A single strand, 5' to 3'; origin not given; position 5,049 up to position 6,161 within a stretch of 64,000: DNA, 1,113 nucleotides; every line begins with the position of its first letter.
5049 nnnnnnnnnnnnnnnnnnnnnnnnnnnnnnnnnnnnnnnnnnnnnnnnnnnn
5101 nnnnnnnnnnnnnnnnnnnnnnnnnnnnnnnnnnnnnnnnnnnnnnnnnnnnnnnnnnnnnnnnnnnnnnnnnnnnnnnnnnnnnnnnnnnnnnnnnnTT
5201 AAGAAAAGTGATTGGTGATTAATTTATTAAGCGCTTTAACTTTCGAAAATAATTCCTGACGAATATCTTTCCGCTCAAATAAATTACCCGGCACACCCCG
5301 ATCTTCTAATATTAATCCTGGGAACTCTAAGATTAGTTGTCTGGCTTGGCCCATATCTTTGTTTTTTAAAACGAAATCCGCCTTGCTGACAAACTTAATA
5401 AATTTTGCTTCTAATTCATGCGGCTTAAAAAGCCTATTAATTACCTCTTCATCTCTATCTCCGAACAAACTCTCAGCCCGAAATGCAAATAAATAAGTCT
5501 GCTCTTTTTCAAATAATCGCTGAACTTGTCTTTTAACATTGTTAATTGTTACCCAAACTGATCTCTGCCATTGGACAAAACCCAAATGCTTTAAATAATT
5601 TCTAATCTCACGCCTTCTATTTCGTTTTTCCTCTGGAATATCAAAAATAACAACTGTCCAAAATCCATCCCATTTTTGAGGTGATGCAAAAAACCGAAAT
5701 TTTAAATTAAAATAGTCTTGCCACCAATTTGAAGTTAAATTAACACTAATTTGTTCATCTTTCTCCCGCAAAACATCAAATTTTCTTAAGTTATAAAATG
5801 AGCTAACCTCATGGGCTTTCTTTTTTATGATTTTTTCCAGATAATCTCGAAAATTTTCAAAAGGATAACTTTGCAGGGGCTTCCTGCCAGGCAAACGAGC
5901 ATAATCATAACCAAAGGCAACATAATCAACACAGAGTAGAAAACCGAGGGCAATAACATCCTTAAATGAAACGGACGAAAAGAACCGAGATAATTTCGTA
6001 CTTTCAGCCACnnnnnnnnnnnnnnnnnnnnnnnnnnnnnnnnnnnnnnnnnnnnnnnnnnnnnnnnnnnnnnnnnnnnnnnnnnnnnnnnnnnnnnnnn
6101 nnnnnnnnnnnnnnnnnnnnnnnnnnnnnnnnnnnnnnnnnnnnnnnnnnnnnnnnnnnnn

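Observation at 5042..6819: str operon interrupted between rpsG and fusA by a degraded KsgA/Erm-type methyltransferase and a PaaX-like gene bracketed by 44-bp direct repeats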

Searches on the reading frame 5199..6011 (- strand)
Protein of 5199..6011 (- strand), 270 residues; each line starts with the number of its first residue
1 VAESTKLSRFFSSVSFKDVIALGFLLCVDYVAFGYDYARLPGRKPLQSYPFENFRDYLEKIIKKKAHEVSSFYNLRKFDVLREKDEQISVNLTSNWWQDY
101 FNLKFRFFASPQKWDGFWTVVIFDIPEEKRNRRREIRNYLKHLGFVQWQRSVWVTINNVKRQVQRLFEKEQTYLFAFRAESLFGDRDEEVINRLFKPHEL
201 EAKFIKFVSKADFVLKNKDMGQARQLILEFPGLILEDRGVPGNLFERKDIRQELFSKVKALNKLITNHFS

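Call 3: search_protein_families(library=pfam, proteins=[window:5199-6011:-], max_evalue=0.1)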
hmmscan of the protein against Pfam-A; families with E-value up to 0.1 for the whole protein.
window:5199-6011:- (270 aa): 2 families
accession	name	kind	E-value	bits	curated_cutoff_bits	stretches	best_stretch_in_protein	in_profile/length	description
PF20803.2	PaaX_M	-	4.6e-21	75.2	24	1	112-189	2-81/83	PaaX protein central Cas2-like domain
PF09827.14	CRISPR_Cas2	-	2.8e-06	27.9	23.8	1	118-166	2-46/74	CRISPR associated protein Cas2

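Call 10: find_encoding_contigs(protein=window:5199-6011:-, flank=6000, max_places=6)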
Protein window:5199-6011:- (270 aa): 1 contig read that carries it; 1 place shown.
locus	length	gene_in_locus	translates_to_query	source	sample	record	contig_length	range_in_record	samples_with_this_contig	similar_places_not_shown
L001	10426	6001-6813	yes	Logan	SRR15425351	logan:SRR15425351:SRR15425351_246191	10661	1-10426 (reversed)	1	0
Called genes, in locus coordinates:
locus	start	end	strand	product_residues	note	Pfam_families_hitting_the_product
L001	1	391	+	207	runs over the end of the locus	?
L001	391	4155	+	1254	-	PF04997:RNA_pol_Rpb1_1, PF00623:RNA_pol_Rpb1_2, PF04983:RNA_pol_Rpb1_3, PF04998:RNA_pol_Rpb1_5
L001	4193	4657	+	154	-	PF00164:Ribosom_S12_S23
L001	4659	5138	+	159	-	PF00177:Ribosomal_S7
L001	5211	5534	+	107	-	PF00398:RrnaAD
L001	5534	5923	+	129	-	PF00398:RrnaAD (weak)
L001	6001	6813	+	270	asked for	PF09827:CRISPR_Cas2 (weak), PF20803:PaaX_M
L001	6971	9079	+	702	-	PF00009:GTP_EFTU, PF22042:EF-G_D2, PF03144:GTP_EFTU_D2, PF14492:EFG_III, PF16658:RF3_C (weak), PF03764:EFG_IV, PF00679:EFG_C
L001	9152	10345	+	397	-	PF00009:GTP_EFTU, PF03144:GTP_EFTU_D2, PF03143:GTP_EFTU_D3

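Call 35: find_homologous_proteins(query=window:5202-6011:-)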
Query window:5202-6011:- (270 aa): 10 proteins with E <= 0.001 among 325 candidates.
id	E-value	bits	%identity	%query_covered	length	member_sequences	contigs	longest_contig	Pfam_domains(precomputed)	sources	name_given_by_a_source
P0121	6.8e-177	605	100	100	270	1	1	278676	PF20803.3,PF09827.15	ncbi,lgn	-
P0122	7.8e-148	509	83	99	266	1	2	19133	PF20803.3,PF09827.15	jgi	jgi:CRISPR/Cas system-associated endoribonuclease Cas2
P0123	2.0e-105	370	58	99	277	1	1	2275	PF20803.3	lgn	-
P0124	3.2e-94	334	57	93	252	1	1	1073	PF20803.3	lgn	-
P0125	1.2e-84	302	53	86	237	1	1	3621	PF20803.3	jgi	-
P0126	2.0e-59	220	43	95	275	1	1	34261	PF20803.3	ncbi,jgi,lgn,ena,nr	ncbi:hypothetical protein KKD61_00625 [Patescibacteria group bacterium]|nr:hypothetical protein [Pat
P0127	5.1e-57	212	42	96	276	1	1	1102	PF20803.3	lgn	-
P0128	1.6e-11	62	56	25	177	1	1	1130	PF20803.3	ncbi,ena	-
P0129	2.0e-10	59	55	21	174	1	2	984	PF20803.3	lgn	-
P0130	5.3e-7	48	34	46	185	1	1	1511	PF20803.3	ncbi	-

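Call 36: find_encoding_contigs(protein=P0126, flank=6000, max_places=2)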
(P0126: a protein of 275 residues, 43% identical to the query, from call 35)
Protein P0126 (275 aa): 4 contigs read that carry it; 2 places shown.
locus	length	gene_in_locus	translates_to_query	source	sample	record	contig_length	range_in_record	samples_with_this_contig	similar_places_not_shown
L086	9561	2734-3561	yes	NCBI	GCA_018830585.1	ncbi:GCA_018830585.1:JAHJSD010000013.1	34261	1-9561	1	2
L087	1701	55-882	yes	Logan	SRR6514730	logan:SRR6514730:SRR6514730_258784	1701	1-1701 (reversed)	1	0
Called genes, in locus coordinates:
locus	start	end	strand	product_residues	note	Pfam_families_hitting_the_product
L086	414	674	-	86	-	-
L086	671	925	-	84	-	-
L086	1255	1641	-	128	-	PF00903:Glyoxalase, PF12681:Glyoxalase_2 (weak)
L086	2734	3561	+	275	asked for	PF20803:PaaX_M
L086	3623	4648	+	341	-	PF00154:RecA_N, PF08423:Rad51, PF06745:ATPase (faint), PF13481:AAA_25 (faint), PF27531:MT3502_N (weak), PF21096:RecA_C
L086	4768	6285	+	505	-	PF12072:RNase_Y_N, PF00013:KH_1 (faint), PF01966:HD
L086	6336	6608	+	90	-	PF00216:Bac_DNA_binding, PF18291:HU-HIG (weak)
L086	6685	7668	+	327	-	PF00005:ABC_tran, PF13304:AAA_21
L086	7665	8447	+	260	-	PF06182:ABC2_membrane_6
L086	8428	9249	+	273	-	PF06182:ABC2_membrane_6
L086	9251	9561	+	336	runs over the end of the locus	PF01745:IPT, PF01715:IPPT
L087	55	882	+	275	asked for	PF20803:PaaX_M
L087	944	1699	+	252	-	?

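Call 37: find_encoding_contigs(protein=P0125, flank=4000, max_places=2)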
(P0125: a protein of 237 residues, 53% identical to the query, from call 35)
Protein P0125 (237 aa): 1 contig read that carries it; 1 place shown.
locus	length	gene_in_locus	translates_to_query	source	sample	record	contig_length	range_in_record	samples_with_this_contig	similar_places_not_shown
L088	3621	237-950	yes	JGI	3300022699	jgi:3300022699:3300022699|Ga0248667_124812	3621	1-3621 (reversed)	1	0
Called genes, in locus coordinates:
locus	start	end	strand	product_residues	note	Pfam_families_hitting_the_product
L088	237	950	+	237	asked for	PF20803:PaaX_M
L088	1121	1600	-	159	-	PF00177:Ribosomal_S7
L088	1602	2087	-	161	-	PF00164:Ribosom_S12_S23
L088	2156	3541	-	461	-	PF04998:RNA_pol_Rpb1_5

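Call 38: find_encoding_contigs(protein=P0123, flank=4000, max_places=2)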
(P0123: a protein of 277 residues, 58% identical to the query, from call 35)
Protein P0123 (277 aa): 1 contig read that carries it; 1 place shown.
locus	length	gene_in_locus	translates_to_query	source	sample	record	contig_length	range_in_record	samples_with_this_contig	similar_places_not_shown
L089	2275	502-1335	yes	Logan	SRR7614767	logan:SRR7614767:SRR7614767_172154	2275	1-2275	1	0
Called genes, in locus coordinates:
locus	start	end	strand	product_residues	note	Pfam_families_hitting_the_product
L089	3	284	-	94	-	?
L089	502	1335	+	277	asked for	PF20803:PaaX_M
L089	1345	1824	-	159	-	PF00177:Ribosomal_S7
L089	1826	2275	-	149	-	?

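Call 46: search_protein_families(library=ncbifam, proteins=[P0121], max_evalue=0.001)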
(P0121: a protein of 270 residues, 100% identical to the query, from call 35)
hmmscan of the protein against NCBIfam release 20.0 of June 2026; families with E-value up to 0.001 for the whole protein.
P0121 (270 aa): 2 families
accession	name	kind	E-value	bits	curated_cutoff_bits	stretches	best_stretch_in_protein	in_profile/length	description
TIGR02277.1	PaaX_trns_reg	equivalog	3.6e-09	36.6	264.55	1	106-210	77-182/279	phenylacetic acid degradation operon negative regulatory protein PaaX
TIGR01573.1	cas2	equivalog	1.1e-06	28.8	24.5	1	120-159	4-44/96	CRISPR-associated endonuclease Cas2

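Call 55: search_protein_families(library=padloc, proteins=[P0121, P0126], max_evalue=0.01)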
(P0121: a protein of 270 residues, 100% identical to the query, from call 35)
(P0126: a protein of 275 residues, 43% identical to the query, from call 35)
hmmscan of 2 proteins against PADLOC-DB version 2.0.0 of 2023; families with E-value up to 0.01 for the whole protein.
P0121 (270 aa): 12 families
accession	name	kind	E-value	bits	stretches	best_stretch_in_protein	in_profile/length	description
PDLC01649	Cas2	-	2.5e-07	28.9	1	118-168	2-48/70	"CAS-I,CAS-II,CAS-III,CAS-IV,CAS-V,CAS-VI; acquisition_2"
PDLC00935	Cas2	-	2.8e-07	28.8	1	120-159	4-44/96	CRISPR-associated endonuclease Cas2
PDLC02068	Cas2_II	-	6.5e-07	27.1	1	116-167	21-75/137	-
PDLC01251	Cas2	-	1e-06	26.9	1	120-156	4-37/84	"CAS-I,CAS-II,CAS-III,CAS-IV,CAS-V,CAS-VI; acquisition_2"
PDLC01525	Cas2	-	5.5e-05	21.8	1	119-160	3-42/90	"CAS-I,CAS-II,CAS-III,CAS-IV,CAS-V,CAS-VI; acquisition_2"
PDLC02072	Cas2_II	-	9.3e-05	20.6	1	118-159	7-51/72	-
PDLC01591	Cas2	-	0.00015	20.1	1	120-166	4-53/101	"CAS-I,CAS-II,CAS-III,CAS-IV,CAS-V,CAS-VI; acquisition_2"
PDLC01748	Cas2_IIIa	-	0.00027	19.4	1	119-154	3-35/88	-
PDLC02073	Cas2_II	-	0.0004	18.8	1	120-156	9-48/49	-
PDLC02070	Cas2_II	-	0.0042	15.5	0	120-170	4-54/89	-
PDLC01443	Cas2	-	0.0047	15.4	1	120-169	4-55/86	"CAS-I,CAS-II,CAS-III,CAS-IV,CAS-V,CAS-VI; acquisition_2"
PDLC01459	Cas2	-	0.0066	15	0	120-165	9-57/105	"CAS-I,CAS-II,CAS-III,CAS-IV,CAS-V,CAS-VI; acquisition_2"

P0126 (275 aa): 12 families
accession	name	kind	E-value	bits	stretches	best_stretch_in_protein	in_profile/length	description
PDLC02068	Cas2_II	-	6.9e-07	27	1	118-162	21-68/137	-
PDLC02072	Cas2_II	-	4.7e-06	24.7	1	120-159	7-49/72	-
PDLC00935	Cas2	-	5.5e-06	24.7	1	121-163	3-46/96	CRISPR-associated endonuclease Cas2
PDLC01649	Cas2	-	8.9e-06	24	1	120-170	2-48/70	"CAS-I,CAS-II,CAS-III,CAS-IV,CAS-V,CAS-VI; acquisition_2"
PDLC01251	Cas2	-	0.00013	20.1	1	121-160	3-39/84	"CAS-I,CAS-II,CAS-III,CAS-IV,CAS-V,CAS-VI; acquisition_2"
PDLC01459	Cas2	-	0.00021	19.8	1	121-167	8-57/105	"CAS-I,CAS-II,CAS-III,CAS-IV,CAS-V,CAS-VI; acquisition_2"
PDLC01591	Cas2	-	0.00057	18.2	1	121-162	3-47/101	"CAS-I,CAS-II,CAS-III,CAS-IV,CAS-V,CAS-VI; acquisition_2"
PDLC02069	Cas2_II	-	0.00084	17.7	1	120-170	2-55/130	-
PDLC01360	Csx1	-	0.00086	16.5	1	185-233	122-170/365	CAS-III; associated_signaling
PDLC02073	Cas2_II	-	0.0013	17.2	1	121-158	8-48/49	-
PDLC01748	Cas2_IIIa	-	0.002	16.6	1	120-155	2-34/88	-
PDLC01525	Cas2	-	0.0057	15.4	0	121-157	3-37/90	"CAS-I,CAS-II,CAS-III,CAS-IV,CAS-V,CAS-VI; acquisition_2"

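Call 56: find_related_loci(query=A5, collection=metagenome_contigs, flank=4000)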
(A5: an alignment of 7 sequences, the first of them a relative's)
Query A5 (270 aa) in metagenome_contigs; peptide patterns used: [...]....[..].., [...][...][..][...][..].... (x = any residue, [..] = any of these).
469 stretches matched a pattern; 3 encode a relative of the query (tblastn E <= 1e-3); 3 distinct loci.
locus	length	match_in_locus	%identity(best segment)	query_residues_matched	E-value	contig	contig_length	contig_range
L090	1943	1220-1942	83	1-241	2e-140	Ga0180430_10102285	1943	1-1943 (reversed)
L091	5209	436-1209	43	13-268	1e-66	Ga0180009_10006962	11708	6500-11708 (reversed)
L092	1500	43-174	57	111-154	2e-13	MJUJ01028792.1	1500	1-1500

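Call 59: predict_structure(alignment_id=A5)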
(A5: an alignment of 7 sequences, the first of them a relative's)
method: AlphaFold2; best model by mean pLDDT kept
length: 270 residues; sequences in the alignment: 7
mean_pLDDT: 59.8   pTM: 0.43
mean pLDDT of the five models: 59.8, 58.0, 55.5, 54.2, 46.6
residues with pLDDT >= 90: 23; 70-90: 67; 50-70: 81; < 50: 99
segments of 3 or more residues with pLDDT < 50: 1-72, 86-90, 97-111
pLDDT, mean of each block of 10 residues (from residue 1): 27 35 36 31 37 41 43 53 52 51 39 61 69 81 65 68 69 61 54 69 94 95 86 62 76 85 75
secondary structure, 60 per line:
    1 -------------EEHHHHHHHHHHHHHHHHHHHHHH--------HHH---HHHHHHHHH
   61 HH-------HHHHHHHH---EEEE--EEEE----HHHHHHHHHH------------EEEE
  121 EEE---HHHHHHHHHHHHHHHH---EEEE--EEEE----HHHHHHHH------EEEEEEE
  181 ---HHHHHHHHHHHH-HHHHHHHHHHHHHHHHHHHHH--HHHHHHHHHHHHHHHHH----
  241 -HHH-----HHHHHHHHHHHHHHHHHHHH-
elements in order: H16-37 H52-62 H70-77 E81-84 E87-90 H95-104 E117-123 H127-142 E146-149 E152-155 H160-167 E174-180 H184-195 H197-217 H220-236 H250-269

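Call 61: fold_search(model_id=the predicted structure, library=pdb)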
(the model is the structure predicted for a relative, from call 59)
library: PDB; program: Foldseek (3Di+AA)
matches with E <= 10: 369; with E <= 0.001: 2
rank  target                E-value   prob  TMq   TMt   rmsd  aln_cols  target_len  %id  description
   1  3kfw                  9.4e-05  1.00  0.29  0.32  20.4       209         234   15  Uncharacterized protein Rv0674 from Mycobacterium tuberculosis (released 2009-12-01)
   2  8a39_AP1              2.6e-04  1.00  0.30  0.28  18.0       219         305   16  Crystal Structure of PaaX from Escherichia coli W (released 2023-07-05)
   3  5zyf_C                2.7e-02  1.00  0.21  0.60   2.7        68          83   22  Crystal structure of Streptococcus pyogenes type II-A Cas2 (released 2018-08-15)
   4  5xvo_F                2.7e-02  1.00  0.20  0.47   3.4        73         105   20  E. fae Cas1-Cas2/prespacer/target ternary complex revealing DNA sampling and half-integration states (released 2017-10-04)
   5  5xvp_E                3.0e-02  1.00  0.20  0.48   3.3        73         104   20  E. fae Cas1-Cas2/prespacer/target ternary complex revealing the fully integrated states (released 2017-10-04)
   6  5xvo_E                3.0e-02  1.00  0.19  0.45   3.5        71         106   21  E. fae Cas1-Cas2/prespacer/target ternary complex revealing DNA sampling and half-integration states (released 2017-10-04)
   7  5xvn_F                3.2e-02  1.00  0.22  0.49   4.2        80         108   19  E. far Cas1-Cas2/prespacer binary complex (released 2017-10-04)
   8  5zyf_D                3.3e-02  1.00  0.21  0.59   2.7        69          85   23  Crystal structure of Streptococcus pyogenes type II-A Cas2 (released 2018-08-15)
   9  5xvp_F                4.2e-02  1.00  0.20  0.49   3.3        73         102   20  E. fae Cas1-Cas2/prespacer/target ternary complex revealing the fully integrated states (released 2017-10-04)
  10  8q2n_A                5.0e-02  1.00  0.20  0.45   3.3        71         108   24  Cas1-Cas2 CRISPR integrase bound to prespacer and target DNA, Streptococcus thermophilus DGCC 7710 CRISPR3 system (released 2024-08-14)
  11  5xvn_E                5.3e-02  0.99  0.21  0.50   3.9        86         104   21  E. far Cas1-Cas2/prespacer binary complex (released 2017-10-04)
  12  5zyf_A                5.9e-02  0.99  0.19  0.50   3.7        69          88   25  Crystal structure of Streptococcus pyogenes type II-A Cas2 (released 2018-08-15)
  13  5zyf_B                6.2e-02  0.99  0.19  0.51   3.6        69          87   23  Crystal structure of Streptococcus pyogenes type II-A Cas2 (released 2018-08-15)
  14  9h6t_A                7.8e-02  1.00  0.21  0.49   3.0        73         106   23  Partial Cas1-Cas2 CRISPR integrase complex bound to a half-integration product, Streptococcus thermophilus DGCC 7710 C (released 2026-02-18)
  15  8pk1_A                7.8e-02  1.00  0.21  0.48   3.1        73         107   23  Cas1-Cas2 CRISPR integrase bound to prespacer DNA, Streptococcus thermophilus DGCC 7710 CRISPR3 system (released 2024-07-10)
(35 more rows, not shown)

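Call 62: search_solved_structures(query=A5, max_evalue=1, show_alignments=2)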
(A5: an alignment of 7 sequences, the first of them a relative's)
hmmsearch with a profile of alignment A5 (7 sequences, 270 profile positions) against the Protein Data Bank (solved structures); distinct sequences matched with E-value up to 1: 7.
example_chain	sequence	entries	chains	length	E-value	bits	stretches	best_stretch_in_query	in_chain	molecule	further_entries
6jhz_A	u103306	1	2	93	0.0021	20.8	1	119-156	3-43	CRISPR-associated endoribonuclease Cas2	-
8ia4_A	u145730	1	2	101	0.0026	20.5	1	119-156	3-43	CRISPR-associated endoribonuclease Cas2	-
5xvn_E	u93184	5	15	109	0.034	16.9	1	119-160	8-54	CRISPR-associated endoribonuclease Cas2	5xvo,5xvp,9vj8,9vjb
5z2g_A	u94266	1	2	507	0.038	16.7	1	125-210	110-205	L-amino acid oxidase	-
6qxf_K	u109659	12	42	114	0.053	16.2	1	119-154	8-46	CRISPR-associated endoribonuclease Cas2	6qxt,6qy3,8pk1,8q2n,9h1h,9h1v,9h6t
5zyf_A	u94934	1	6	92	0.057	16.1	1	119-155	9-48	CRISPR-associated endoribonuclease Cas2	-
3exc_X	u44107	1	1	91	0.7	12.6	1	115-153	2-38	Uncharacterized protein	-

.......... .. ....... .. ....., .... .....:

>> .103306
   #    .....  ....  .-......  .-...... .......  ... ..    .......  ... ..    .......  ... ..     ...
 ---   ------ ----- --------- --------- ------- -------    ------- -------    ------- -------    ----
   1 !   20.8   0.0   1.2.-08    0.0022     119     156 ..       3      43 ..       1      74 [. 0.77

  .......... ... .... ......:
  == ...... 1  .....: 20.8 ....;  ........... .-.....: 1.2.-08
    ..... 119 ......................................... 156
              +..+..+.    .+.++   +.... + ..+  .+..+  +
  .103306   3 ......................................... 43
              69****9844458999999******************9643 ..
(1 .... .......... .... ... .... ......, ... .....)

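Call 70: find_related_loci(query=A5, collection=viral_contigs, flank=4000)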
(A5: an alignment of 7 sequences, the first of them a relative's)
Query A5 (270 aa) in viral_contigs; peptide patterns used: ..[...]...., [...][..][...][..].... (x = any residue, [..] = any of these).
311 stretches matched a pattern, but none encodes a relative of the query by tblastn (E <= 1e-3).

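Call 79: list_cluster_members(proteins=[P0121])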
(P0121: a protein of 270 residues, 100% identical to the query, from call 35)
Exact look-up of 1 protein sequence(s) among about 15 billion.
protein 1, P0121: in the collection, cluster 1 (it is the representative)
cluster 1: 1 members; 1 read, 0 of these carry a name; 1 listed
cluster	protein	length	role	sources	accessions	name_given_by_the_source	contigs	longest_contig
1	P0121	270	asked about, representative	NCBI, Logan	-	-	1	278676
